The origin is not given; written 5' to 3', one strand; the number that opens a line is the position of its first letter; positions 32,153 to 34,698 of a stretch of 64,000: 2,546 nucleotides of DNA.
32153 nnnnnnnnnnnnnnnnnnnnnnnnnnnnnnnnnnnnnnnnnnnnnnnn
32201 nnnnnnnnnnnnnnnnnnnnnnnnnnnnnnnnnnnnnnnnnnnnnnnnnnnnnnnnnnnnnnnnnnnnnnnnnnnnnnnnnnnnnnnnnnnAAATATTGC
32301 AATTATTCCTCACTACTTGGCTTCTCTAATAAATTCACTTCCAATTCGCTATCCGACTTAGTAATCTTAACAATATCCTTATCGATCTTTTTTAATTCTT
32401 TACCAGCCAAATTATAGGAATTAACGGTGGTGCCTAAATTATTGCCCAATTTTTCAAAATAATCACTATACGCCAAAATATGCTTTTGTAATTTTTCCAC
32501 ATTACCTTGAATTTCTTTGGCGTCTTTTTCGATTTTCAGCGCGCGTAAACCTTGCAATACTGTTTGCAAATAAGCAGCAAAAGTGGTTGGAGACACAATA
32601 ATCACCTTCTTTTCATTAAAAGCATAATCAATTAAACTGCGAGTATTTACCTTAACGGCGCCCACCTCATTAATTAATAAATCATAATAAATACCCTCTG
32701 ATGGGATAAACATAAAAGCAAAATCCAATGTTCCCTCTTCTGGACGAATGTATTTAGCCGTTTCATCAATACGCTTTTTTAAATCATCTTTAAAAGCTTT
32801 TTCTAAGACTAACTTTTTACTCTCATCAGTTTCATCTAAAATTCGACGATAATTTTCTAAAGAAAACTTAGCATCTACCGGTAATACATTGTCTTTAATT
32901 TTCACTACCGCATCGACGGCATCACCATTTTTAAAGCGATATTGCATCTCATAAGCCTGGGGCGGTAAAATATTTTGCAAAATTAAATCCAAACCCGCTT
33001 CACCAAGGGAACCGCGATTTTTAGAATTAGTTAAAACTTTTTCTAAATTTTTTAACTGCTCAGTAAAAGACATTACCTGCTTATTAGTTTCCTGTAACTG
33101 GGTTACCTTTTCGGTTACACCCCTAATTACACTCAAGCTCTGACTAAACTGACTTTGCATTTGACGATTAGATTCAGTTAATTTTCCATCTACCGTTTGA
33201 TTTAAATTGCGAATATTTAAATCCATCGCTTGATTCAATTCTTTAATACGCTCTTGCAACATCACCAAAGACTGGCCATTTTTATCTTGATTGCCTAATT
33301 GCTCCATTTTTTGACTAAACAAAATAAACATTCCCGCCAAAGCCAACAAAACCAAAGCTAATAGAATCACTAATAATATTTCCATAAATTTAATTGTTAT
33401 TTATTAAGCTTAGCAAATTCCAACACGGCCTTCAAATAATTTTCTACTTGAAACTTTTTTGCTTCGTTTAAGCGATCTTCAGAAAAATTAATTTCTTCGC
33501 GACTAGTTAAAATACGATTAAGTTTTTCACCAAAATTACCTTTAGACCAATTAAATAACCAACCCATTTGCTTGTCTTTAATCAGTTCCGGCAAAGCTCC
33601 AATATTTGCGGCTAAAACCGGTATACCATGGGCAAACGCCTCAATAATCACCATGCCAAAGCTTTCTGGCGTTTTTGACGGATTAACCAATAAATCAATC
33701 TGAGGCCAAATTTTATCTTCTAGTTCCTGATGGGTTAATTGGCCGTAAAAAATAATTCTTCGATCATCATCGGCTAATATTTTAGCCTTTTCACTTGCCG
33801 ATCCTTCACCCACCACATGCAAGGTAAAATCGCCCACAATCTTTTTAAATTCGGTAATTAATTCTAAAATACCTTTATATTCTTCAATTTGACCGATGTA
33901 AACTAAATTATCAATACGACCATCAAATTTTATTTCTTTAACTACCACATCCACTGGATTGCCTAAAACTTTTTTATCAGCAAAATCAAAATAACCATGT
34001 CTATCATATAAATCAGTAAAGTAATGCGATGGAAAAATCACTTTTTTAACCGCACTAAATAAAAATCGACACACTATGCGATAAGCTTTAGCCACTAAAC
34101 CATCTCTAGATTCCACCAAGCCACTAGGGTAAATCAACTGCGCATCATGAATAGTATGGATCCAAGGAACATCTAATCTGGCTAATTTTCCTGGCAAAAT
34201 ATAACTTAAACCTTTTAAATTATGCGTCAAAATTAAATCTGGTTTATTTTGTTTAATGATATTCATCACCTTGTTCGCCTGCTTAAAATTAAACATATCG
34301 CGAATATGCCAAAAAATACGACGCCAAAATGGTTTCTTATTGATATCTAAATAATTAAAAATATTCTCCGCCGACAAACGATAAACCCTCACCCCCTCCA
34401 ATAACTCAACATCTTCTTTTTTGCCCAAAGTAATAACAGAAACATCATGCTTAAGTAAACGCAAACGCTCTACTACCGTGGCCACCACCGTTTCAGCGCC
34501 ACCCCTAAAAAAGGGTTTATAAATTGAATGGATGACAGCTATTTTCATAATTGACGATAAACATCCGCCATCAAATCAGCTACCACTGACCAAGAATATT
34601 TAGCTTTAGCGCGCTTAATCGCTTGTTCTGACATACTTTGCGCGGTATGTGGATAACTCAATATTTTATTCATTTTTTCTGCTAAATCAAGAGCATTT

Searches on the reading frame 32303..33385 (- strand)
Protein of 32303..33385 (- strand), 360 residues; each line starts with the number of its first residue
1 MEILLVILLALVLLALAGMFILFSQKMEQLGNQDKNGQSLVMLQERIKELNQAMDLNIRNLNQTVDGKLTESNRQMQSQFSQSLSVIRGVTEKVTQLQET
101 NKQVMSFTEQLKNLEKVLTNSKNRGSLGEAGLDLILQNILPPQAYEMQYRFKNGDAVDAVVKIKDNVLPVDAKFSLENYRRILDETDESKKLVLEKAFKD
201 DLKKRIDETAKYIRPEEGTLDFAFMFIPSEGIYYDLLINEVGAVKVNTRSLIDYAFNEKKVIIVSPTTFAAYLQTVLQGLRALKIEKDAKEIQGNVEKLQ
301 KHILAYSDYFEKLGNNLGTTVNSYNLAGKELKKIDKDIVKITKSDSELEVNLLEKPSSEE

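Call 7: search_protein_families(library=pfam, proteins=[window:32303-33385:-], max_evalue=0.01)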
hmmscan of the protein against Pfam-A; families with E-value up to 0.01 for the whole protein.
window:32303-33385:- (360 aa): 2 families
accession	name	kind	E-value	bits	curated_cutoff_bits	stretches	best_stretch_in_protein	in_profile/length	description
PF02646.22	RmuC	-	5.6e-55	186.9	26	1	57-345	2-281/291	RmuC family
PF07515.17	TraI_2_C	-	0.0011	19.4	27.3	0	259-307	33-79/126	Putative conjugal transfer nickase/helicase TraI C-term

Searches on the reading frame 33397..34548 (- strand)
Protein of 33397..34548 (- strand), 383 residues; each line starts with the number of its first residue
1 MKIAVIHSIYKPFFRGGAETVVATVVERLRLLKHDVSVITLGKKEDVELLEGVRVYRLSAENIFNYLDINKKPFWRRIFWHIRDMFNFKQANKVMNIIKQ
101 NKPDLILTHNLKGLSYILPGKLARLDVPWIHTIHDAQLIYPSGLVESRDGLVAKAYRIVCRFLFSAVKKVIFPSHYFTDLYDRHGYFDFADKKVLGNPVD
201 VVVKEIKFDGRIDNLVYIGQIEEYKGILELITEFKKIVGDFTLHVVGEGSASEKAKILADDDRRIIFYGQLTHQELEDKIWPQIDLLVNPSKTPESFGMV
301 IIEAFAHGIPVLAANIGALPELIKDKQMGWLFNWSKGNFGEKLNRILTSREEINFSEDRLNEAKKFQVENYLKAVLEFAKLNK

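Call 7: search_protein_families(library=pfam, proteins=[window:33397-34548:-], max_evalue=0.01)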
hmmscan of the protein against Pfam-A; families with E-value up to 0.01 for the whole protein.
window:33397-34548:- (383 aa): 6 families
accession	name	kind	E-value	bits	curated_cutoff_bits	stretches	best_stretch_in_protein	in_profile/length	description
PF13692.12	Glyco_trans_1_4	-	3.2e-22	79.7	27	1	214-348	3-141/142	Glycosyl transferases group 1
PF00534.26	Glycos_transf_1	-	4.2e-21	75.7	26.4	1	215-351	18-160/172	Glycosyl transferases group 1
PF13439.12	Glyco_transf_4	-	1e-18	68.4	28.5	1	16-201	2-168/170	Glycosyltransferase Family 4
PF13579.12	Glyco_trans_4_4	-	6.6e-16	59.5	29.7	1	16-188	1-148/158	Glycosyl transferase 4-like domain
PF13477.12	Glyco_trans_4_2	-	4.5e-08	33.8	23.4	1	17-136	8-109/139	Glycosyl transferase 4-like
PF20706.3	GT4-conflict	-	0.0022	17.5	26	1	283-326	281-323/385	Family 4 Glycosyltransferase in conflict systems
